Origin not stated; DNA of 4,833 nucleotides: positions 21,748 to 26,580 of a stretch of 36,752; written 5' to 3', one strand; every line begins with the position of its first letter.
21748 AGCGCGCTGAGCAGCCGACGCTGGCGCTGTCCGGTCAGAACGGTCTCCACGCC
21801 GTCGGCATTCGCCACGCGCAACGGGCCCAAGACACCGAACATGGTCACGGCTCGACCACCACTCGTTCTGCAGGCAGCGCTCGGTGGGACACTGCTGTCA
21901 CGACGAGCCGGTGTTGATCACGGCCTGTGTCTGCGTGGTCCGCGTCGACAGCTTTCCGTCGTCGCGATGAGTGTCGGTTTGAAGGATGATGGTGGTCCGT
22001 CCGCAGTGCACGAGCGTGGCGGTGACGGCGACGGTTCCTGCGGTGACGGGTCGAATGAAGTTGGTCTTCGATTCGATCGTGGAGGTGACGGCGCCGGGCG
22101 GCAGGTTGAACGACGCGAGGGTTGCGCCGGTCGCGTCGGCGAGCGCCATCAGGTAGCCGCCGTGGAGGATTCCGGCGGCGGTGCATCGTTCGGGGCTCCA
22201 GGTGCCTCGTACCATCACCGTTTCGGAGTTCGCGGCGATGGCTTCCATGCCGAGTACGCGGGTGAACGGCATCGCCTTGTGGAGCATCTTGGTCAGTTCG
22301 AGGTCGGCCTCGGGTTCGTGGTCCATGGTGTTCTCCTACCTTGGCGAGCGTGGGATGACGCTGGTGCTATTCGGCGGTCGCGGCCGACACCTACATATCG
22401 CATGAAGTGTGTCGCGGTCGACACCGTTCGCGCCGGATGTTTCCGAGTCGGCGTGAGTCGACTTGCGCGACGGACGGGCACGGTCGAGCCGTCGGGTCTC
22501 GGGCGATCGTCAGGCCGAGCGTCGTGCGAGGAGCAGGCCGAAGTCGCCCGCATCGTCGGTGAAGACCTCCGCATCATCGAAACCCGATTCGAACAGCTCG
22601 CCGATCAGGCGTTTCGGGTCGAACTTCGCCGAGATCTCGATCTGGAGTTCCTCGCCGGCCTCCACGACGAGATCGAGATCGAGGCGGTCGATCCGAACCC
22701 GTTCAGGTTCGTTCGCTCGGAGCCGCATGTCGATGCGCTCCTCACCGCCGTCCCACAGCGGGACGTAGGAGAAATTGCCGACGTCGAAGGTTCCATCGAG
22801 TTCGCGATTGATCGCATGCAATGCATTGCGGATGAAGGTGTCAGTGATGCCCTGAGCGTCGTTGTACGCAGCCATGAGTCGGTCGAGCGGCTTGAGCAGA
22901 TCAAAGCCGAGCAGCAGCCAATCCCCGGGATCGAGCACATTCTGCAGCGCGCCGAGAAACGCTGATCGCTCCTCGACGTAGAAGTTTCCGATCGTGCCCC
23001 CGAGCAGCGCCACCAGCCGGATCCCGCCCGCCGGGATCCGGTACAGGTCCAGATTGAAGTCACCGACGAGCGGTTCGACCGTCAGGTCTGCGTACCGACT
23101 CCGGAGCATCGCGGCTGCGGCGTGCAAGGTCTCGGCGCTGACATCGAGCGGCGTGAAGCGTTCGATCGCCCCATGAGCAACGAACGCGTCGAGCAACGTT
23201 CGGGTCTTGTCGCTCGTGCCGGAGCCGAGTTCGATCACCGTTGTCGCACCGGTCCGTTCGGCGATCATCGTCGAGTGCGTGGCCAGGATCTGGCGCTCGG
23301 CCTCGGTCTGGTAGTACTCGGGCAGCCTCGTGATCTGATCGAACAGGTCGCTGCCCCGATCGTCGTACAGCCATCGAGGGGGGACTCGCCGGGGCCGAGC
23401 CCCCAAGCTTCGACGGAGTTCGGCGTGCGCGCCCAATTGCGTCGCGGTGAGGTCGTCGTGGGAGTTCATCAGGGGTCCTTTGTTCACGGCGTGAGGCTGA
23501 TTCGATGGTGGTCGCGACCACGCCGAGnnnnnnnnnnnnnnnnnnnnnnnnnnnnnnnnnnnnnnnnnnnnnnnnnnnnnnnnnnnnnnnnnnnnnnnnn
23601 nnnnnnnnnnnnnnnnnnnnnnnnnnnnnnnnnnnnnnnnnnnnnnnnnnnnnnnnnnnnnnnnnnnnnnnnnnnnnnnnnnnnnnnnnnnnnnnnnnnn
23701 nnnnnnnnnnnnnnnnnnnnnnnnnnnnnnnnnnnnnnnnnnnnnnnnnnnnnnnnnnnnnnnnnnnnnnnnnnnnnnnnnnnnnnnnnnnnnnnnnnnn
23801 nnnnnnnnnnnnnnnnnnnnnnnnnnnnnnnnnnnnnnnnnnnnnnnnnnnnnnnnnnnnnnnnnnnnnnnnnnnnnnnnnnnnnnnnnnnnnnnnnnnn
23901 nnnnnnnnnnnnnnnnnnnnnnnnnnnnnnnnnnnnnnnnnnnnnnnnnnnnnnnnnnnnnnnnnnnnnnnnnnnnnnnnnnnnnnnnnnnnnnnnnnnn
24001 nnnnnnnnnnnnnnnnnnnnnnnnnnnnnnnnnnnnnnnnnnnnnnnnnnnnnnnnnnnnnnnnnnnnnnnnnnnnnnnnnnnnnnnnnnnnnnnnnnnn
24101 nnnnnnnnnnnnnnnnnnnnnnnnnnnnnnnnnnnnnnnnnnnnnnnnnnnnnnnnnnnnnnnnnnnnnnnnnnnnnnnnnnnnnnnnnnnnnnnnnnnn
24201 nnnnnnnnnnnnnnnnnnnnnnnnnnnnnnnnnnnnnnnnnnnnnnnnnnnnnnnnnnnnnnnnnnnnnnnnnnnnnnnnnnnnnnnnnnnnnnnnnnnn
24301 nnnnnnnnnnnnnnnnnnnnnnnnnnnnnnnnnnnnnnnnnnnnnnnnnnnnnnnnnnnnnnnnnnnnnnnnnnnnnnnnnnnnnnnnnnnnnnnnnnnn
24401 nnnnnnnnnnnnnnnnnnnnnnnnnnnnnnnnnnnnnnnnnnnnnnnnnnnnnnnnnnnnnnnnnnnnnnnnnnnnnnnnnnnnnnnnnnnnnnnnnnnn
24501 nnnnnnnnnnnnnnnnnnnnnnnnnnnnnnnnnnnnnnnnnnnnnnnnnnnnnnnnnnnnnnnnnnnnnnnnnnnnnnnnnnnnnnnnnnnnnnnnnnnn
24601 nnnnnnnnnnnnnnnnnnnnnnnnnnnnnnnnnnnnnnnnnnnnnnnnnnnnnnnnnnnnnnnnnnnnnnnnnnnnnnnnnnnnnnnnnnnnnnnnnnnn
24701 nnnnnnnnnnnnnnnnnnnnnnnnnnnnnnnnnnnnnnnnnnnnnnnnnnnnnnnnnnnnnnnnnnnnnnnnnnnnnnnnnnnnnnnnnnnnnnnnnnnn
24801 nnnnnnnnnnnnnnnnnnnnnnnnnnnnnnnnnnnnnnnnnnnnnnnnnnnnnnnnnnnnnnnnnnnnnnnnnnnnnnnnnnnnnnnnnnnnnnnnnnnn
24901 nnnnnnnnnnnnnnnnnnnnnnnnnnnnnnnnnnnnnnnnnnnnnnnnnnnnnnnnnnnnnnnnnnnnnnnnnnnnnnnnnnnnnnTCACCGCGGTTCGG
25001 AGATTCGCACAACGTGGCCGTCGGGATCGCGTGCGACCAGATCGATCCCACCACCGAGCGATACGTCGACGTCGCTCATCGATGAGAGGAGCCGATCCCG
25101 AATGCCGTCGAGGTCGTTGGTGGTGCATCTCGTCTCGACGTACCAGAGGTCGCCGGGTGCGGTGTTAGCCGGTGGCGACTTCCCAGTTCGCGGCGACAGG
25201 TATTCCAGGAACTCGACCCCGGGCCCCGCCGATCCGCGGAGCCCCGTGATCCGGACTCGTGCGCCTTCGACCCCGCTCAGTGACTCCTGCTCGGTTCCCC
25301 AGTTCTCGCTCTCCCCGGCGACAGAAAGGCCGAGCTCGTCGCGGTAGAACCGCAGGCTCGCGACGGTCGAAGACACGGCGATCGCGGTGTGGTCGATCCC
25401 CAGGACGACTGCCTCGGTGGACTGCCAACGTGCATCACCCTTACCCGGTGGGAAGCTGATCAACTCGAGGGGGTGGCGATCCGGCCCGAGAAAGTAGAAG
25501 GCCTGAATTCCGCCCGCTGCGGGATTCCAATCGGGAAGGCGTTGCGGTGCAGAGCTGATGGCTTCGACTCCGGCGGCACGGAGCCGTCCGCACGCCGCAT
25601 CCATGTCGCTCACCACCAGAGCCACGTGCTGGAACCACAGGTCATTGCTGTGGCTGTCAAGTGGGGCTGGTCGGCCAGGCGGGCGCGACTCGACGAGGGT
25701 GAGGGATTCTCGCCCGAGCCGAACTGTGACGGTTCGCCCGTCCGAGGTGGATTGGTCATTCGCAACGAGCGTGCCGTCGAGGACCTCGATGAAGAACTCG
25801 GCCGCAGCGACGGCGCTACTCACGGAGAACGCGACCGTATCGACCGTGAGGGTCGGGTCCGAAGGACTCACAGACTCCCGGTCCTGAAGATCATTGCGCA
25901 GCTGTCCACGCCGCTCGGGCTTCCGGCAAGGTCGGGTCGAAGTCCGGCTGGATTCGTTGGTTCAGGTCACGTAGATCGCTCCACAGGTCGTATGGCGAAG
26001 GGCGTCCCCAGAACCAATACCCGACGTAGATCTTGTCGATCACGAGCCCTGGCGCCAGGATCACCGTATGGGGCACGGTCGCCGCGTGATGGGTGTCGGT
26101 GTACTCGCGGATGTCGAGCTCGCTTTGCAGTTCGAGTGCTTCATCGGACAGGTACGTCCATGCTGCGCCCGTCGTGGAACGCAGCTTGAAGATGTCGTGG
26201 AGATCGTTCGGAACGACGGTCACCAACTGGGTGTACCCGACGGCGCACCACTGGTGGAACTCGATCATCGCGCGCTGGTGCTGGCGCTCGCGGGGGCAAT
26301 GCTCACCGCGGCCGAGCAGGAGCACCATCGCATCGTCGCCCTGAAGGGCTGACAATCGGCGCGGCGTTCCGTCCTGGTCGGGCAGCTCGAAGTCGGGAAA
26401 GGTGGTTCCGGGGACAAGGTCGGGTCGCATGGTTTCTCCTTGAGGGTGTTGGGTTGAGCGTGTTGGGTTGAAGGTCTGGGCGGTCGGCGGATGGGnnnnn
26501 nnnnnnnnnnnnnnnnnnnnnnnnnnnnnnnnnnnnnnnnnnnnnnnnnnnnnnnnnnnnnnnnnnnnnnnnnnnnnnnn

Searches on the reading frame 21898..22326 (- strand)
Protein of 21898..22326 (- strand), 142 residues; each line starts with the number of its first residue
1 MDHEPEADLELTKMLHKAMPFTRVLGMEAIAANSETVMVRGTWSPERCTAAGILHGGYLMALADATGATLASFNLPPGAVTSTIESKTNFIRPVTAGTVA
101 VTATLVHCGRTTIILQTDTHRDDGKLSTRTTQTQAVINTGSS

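Call 7: search_protein_families(library=pfam, proteins=[window:21898-22326:-], max_evalue=0.001)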
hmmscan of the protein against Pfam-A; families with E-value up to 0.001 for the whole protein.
window:21898-22326:- (142 aa): 2 families
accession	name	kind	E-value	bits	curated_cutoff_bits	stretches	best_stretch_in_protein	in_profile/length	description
PF03061.28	4HBT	-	1.2e-13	51.6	20.6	1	52-126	2-77/79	Thioesterase superfamily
PF13622.12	4HBT_3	-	6.9e-08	33.1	24.3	1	46-131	3-79/83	Acyl-CoA thioesterase N-terminal domain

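Call 41: search_protein_families(library=ncbifam, proteins=[window:21898-22326:-], max_evalue=0.0001)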
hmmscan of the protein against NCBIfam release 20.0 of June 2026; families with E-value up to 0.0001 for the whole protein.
window:21898-22326:- (142 aa): 5 families
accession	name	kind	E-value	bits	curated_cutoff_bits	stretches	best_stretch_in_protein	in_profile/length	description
TIGR00369.1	unchar_dom_1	domain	6.2e-20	71.4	36.6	1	21-134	2-115/117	hotdog fold thioesterase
NF047425.1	MenI_Listeria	exception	1.6e-11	44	185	1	19-136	1-118/122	1,4-dihydroxy-2-naphthoyl-CoA hydrolase MenI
NF008675.0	PRK11688.1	equivalog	2.7e-08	33.8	107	1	6-71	10-77/156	thioesterase family protein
TIGR02286.1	PaaD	equivalog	4.8e-08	33.2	118.9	1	23-125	2-102/114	hydroxyphenylacetyl-CoA thioesterase PaaI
NF007970.0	PRK10694.1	equivalog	5.9e-06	26.2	162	1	37-117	12-92/133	acyl-CoA thioester hydrolase YciA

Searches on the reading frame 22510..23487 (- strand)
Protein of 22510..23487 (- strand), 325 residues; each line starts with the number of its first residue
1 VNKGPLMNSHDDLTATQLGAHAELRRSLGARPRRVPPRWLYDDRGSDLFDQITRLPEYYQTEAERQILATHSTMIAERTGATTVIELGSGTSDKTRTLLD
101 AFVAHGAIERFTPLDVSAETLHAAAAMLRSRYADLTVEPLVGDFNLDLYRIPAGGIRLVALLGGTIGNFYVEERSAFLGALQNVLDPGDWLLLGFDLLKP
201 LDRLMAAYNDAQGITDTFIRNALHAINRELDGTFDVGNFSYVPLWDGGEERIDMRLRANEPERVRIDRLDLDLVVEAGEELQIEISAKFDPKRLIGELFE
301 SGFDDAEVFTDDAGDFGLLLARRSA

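Call 7: search_protein_families(library=pfam, proteins=[window:22510-23487:-], max_evalue=0.001)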
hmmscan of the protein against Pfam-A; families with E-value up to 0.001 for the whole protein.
window:22510-23487:- (325 aa): 2 families
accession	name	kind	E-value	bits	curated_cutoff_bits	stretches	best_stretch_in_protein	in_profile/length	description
PF10017.15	Methyltransf_33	-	1.5e-94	316.9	23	1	22-322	3-303/304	Histidine-specific methyltransferase, SAM-dependent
PF13649.12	Methyltransf_25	-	0.00041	21.4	27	0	84-188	1-96/97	Methyltransferase domain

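Call 41: search_protein_families(library=ncbifam, proteins=[window:22510-23487:-], max_evalue=0.0001)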
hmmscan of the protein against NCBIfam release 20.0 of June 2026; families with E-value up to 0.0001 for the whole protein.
window:22510-23487:- (325 aa): 2 families
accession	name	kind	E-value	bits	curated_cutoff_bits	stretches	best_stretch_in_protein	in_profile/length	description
TIGR03438.1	egtD_ergothio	equivalog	4e-87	292.2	290.9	1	22-320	4-300/301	L-histidine N(alpha)-methyltransferase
TIGR03439.1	methyl_EasF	subfamily_domain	4.1e-45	154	205.55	1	23-318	16-319/321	EasF family methyltransferase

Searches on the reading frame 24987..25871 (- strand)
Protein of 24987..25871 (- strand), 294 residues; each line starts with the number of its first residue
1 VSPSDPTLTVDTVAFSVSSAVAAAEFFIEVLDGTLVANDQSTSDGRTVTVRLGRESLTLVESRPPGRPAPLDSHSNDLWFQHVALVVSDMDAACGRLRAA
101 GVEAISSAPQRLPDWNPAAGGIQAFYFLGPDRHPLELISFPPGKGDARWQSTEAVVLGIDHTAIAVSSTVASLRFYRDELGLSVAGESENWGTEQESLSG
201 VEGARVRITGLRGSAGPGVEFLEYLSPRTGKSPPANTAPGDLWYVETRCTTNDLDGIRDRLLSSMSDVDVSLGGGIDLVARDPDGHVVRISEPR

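Call 7: search_protein_families(library=pfam, proteins=[window:24987-25871:-], max_evalue=0.001)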
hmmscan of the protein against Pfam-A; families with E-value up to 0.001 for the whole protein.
window:24987-25871:- (294 aa): 3 families
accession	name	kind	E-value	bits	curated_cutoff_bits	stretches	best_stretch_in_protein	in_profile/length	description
PF00903.31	Glyoxalase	-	1.1e-13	52.1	20.6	2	10-107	2-98/121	Glyoxalase/Bleomycin resistance protein/Dioxygenase superfamily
PF13669.12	Glyoxalase_4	-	4.3e-09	37.1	27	1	13-110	3-99/109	Glyoxalase/Bleomycin resistance protein/Dioxygenase superfamily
PF18029.7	Glyoxalase_6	-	3.3e-05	24.9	23.6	0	13-107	2-86/106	Glyoxalase-like domain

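Call 41: search_protein_families(library=ncbifam, proteins=[window:24987-25871:-], max_evalue=0.0001)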
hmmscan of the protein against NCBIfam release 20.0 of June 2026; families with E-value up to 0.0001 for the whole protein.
window:24987-25871:- (294 aa): 4 families
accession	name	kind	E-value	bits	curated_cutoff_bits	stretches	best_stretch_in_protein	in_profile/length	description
TIGR03081.1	metmalonyl_epim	equivalog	4.2e-08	33.8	114.95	0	10-110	2-104/129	methylmalonyl-CoA epimerase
NF050075.1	SMU1112c_YaeR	equivalog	8e-07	29.4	140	0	10-137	4-123/125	SMU1112c/YaeR family gloxylase I-like metalloprotein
NF000124.1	fos-Vibrio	exception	3.8e-05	23.8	250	0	156-187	2-33/132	FosG/FosC2-related fosfomycin resistance glutathione transferase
NF000496.2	Fos_GSH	equivalog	4.6e-05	23.5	180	0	156-185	2-31/136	fosfomycin resistance glutathione transferase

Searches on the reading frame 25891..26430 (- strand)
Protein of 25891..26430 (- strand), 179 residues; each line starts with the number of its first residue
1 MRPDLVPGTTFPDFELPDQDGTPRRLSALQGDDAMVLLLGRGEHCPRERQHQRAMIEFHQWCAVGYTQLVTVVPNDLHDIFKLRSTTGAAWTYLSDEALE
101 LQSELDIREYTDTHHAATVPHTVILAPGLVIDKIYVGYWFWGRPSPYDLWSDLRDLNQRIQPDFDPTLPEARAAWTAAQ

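Call 7: search_protein_families(library=pfam, proteins=[window:25891-26430:-], max_evalue=0.001)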
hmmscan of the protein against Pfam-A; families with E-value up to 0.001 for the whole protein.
window:25891-26430:- (179 aa): 2 families
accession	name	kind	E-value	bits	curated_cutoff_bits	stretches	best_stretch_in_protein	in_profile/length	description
PF00578.27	AhpC-TSA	-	6.4e-11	42.7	26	1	8-131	2-121/124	AhpC/TSA family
PF08534.16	Redoxin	-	2.1e-05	24.8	26.6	1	8-124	3-122/148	Redoxin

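Call 41: search_protein_families(library=ncbifam, proteins=[window:25891-26430:-], max_evalue=0.0001)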
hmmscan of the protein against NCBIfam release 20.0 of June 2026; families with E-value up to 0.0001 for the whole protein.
window:25891-26430:- (179 aa): 0 families

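Call 57: search_solved_structures(query=window:25891-26430:-, max_evalue=0.01)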
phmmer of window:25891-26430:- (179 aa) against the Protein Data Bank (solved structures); distinct sequences matched with E-value up to 0.01: 1.
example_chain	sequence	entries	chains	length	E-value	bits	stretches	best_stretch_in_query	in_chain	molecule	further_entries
5epf_A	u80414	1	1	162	8.9e-06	29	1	7-54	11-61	Peroxiredoxin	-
